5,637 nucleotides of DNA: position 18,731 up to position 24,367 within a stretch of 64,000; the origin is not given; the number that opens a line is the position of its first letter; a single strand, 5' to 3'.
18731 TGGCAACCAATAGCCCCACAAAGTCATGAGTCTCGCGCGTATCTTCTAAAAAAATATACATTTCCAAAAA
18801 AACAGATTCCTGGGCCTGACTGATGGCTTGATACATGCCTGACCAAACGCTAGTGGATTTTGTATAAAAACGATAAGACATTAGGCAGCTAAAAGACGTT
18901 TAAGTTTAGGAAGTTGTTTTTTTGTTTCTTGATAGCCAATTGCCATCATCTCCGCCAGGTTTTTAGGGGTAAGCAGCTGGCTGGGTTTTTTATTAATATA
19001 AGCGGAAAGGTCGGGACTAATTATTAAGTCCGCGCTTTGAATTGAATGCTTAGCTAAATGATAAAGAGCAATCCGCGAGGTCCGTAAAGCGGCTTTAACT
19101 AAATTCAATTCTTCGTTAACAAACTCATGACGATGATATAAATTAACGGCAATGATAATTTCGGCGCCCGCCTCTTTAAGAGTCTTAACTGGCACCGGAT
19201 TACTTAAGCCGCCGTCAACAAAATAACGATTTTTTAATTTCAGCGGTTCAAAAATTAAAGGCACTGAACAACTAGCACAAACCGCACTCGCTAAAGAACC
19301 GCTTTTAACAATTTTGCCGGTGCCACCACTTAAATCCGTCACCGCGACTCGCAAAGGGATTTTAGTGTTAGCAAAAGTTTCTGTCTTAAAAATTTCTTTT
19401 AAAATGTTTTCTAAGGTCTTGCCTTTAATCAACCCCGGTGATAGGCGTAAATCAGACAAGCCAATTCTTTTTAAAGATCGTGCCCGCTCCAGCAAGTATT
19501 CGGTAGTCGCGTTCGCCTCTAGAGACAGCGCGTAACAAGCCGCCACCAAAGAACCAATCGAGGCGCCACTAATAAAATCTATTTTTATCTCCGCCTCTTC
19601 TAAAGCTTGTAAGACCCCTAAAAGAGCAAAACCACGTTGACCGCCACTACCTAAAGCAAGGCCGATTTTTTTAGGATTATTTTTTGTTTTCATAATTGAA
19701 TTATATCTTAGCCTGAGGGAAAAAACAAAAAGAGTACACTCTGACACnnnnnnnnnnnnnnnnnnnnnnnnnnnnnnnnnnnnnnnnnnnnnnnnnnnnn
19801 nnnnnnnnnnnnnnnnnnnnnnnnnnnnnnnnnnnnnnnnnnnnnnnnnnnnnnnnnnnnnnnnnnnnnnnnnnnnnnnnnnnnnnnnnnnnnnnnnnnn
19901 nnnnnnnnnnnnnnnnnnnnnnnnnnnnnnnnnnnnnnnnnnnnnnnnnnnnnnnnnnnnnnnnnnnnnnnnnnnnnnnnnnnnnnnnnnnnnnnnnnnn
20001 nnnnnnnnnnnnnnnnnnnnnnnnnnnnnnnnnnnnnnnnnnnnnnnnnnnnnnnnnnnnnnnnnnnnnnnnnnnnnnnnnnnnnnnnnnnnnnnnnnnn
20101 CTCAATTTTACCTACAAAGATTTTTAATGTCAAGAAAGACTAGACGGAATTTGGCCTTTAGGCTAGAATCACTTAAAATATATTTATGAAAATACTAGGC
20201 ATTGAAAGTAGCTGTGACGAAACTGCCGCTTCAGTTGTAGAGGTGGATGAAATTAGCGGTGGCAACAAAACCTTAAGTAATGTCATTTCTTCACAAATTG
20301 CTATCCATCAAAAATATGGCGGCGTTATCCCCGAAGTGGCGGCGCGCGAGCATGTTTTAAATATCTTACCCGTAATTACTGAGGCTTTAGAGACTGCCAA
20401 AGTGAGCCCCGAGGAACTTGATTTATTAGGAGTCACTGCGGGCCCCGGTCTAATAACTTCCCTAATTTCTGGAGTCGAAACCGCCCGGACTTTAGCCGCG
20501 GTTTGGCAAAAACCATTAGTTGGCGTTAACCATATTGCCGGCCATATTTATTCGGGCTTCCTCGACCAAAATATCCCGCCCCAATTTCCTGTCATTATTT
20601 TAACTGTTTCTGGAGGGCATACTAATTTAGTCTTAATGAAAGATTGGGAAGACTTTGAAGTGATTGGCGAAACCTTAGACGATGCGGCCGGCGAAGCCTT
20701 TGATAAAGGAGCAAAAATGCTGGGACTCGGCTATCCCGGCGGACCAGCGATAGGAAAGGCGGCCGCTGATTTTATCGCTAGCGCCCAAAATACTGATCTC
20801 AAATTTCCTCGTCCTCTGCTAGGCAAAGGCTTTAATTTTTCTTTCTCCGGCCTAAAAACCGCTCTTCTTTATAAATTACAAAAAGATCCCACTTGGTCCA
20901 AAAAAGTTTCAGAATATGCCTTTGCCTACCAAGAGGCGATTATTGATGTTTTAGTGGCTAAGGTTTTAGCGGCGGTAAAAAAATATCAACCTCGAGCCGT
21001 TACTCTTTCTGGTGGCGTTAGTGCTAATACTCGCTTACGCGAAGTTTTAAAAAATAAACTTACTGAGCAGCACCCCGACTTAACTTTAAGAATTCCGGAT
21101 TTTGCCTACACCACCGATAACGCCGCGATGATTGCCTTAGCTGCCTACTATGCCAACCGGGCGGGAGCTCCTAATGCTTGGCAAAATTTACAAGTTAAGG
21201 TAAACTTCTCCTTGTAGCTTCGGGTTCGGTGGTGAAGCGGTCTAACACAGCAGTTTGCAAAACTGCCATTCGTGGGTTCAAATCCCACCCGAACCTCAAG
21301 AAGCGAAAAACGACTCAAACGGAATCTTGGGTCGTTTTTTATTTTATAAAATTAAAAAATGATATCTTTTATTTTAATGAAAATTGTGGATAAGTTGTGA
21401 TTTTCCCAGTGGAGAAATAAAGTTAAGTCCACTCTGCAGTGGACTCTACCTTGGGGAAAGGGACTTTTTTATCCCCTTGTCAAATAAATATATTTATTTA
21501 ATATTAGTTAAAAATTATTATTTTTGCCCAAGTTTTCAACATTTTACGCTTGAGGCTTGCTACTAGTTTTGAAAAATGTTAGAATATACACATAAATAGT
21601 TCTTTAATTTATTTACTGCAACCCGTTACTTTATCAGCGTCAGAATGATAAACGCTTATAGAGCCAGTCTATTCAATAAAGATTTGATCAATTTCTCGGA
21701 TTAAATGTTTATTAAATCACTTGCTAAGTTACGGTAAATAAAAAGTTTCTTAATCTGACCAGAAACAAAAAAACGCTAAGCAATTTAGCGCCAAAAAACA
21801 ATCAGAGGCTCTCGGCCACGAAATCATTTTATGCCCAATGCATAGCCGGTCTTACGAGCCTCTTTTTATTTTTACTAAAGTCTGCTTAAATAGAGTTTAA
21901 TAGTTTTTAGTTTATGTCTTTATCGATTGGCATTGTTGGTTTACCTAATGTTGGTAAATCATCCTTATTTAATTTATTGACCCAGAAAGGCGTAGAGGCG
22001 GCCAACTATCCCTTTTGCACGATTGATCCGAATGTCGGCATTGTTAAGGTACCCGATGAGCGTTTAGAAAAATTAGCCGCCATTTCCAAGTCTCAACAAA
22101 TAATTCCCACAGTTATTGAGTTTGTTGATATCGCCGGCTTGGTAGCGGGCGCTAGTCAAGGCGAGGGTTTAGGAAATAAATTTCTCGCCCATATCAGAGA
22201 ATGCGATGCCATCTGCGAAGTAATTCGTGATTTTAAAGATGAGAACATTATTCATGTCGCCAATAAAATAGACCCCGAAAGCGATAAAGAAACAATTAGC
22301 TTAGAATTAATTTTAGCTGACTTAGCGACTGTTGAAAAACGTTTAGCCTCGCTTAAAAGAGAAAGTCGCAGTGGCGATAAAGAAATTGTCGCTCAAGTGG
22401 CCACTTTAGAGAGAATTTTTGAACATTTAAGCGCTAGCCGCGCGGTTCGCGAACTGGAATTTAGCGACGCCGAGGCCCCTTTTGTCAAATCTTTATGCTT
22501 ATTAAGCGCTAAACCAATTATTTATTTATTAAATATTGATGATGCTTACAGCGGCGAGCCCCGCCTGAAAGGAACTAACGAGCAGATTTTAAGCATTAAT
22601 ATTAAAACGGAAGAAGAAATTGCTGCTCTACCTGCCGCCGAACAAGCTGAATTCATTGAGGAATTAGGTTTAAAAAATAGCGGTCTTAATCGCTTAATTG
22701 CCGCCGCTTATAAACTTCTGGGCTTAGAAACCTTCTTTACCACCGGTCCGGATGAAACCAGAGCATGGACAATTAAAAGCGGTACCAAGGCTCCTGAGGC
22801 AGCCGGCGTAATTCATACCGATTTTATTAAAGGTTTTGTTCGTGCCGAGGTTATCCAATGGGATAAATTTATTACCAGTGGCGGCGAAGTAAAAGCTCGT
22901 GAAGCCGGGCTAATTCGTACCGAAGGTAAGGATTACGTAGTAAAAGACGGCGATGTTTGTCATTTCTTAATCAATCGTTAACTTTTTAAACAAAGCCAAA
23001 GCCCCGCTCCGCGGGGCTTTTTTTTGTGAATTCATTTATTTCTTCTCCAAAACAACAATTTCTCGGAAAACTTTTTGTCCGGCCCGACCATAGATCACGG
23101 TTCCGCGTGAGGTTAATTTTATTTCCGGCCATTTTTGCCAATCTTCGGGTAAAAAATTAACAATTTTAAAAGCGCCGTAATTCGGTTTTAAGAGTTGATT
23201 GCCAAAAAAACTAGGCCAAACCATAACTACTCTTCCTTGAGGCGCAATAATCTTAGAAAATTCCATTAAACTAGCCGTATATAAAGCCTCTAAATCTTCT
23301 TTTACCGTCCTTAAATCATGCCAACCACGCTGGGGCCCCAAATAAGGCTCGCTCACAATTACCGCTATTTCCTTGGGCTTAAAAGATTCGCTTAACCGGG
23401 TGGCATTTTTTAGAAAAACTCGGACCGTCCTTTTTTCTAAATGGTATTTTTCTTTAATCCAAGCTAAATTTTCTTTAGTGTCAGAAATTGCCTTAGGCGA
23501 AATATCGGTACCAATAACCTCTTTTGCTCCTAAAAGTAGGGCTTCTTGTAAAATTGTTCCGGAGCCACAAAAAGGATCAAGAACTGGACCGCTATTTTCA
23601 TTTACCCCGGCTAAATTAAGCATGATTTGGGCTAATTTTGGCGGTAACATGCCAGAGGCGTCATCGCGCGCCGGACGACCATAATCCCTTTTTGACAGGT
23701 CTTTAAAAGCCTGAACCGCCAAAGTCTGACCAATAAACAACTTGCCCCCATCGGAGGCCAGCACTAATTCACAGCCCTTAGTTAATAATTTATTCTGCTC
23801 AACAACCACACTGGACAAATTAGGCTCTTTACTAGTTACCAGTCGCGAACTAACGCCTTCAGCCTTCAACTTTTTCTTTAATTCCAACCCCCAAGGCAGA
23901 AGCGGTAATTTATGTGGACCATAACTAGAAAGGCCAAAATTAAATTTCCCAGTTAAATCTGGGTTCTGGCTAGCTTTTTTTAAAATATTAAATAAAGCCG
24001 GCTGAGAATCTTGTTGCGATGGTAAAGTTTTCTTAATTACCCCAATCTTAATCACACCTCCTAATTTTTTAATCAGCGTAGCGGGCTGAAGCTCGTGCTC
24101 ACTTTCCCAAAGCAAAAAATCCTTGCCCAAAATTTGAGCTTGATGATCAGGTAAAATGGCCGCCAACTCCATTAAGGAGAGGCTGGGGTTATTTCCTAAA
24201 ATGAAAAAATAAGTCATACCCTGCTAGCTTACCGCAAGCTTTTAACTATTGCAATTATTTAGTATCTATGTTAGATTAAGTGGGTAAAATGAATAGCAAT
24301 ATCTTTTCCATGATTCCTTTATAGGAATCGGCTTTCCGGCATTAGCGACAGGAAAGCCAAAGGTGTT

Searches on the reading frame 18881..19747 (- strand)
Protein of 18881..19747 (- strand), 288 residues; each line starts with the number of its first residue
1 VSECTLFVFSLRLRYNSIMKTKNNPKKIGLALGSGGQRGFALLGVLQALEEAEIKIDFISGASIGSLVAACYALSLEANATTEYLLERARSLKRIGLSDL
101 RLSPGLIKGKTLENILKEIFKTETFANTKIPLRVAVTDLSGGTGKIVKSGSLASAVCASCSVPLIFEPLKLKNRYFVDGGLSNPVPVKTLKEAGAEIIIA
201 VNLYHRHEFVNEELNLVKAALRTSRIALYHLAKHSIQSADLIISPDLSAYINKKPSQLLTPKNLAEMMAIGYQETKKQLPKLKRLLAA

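Call 10: search_protein_families(library=pfam, proteins=[window:18881-19747:-], max_evalue=0.00001)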
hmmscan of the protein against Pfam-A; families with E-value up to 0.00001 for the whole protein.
window:18881-19747:- (288 aa): 1 family
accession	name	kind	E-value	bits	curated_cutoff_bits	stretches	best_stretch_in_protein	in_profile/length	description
PF01734.28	Patatin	-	9.2e-32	111.2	27.7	1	30-189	1-189/191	Patatin-like phospholipase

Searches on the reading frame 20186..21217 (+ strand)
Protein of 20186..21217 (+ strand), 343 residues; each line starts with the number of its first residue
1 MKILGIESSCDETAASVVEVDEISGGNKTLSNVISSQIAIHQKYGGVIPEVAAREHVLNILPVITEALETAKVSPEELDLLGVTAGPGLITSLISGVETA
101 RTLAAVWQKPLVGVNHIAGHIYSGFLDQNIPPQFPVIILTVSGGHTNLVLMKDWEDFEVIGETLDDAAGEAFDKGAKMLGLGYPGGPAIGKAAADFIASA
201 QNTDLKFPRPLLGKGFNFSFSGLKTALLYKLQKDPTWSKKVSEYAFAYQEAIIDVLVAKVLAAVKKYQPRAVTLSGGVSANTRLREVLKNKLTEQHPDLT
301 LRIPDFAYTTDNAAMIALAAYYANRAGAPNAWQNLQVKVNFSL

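Call 50: search_protein_families(library=pfam, proteins=[window:20186-21217:+], max_evalue=0.01)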
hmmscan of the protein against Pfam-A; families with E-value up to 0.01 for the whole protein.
window:20186-21217:+ (343 aa): 3 families
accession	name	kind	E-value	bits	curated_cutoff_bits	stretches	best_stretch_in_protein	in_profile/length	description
PF00814.31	TsaD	-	4.6e-88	295.8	24.8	1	29-317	2-263/264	tRNA N6-adenosine threonylcarbamoyltransferase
PF22521.2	HypF_C_2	-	1.1e-06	29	27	1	190-296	117-221/241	Carbamoyltransferase, Kae1-like Domain, second subdomain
PF01869.26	BcrAD_BadFG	-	0.0062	16.5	31.5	0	257-299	210-251/271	BadF/BadG/BcrA/BcrD ATPase family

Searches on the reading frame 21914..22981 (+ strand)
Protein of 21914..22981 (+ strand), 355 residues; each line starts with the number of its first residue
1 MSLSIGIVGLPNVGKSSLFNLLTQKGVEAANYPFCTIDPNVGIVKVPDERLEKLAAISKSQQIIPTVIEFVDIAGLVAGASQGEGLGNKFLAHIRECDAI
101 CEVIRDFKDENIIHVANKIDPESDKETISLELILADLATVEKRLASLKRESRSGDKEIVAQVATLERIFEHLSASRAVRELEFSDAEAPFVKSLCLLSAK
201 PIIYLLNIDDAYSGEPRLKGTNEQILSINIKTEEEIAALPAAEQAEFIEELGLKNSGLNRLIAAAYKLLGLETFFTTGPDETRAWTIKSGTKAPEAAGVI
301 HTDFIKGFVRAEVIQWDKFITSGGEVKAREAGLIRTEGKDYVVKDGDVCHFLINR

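Call 50: search_protein_families(library=pfam, proteins=[window:21914-22981:+], max_evalue=0.01)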
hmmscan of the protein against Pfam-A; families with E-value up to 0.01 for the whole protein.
window:21914-22981:+ (355 aa): 3 families
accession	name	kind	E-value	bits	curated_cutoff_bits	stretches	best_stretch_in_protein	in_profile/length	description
PF06071.19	YchF-GTPase_C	-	7.2e-37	125.8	27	1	271-354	1-84/84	Protein of unknown function (DUF933)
PF01926.29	MMR_HSR1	-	9.4e-23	80.9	21.9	1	5-116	2-96/113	50S ribosome-binding GTPase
PF02421.24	FeoB_N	-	6e-08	32.8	27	1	5-50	3-48/156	Ferrous iron transport protein B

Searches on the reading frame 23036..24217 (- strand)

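Call 50: search_protein_families(library=pfam, proteins=[window:23036-24217:-], max_evalue=0.01)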
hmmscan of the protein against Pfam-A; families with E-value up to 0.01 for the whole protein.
window:23036-24217:- (393 aa): 8 families
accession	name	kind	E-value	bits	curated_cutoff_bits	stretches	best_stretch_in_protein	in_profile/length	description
PF01170.24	UPF0020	-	1.7e-13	51.1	22.3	1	185-335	5-167/197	RMKL-like, methyltransferase domain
PF13847.12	Methyltransf_31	-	6e-08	32.9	27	1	210-336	5-113/145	Methyltransferase domain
PF01555.25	N6_N4_Mtase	-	6e-07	30.1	26.7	1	191-248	166-220/221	DNA methylase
PF03602.21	Cons_hypoth95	-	7.8e-07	29.4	24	1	208-287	41-117/182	Conserved hypothetical protein 95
PF06325.19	PrmA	-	5.1e-06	26.6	22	1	205-253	158-206/296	Ribosomal protein L11 methyltransferase (PrmA)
PF13649.12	Methyltransf_25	-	8.3e-05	23.7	27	1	212-288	1-69/97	Methyltransferase domain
PF06888.18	Put_Phosphatase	-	0.0044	16.9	27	1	133-191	71-132/234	Putative Phosphatase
PF08242.18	Methyltransf_12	-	0.0091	17.1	30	0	217-252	5-41/98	Methyltransferase domain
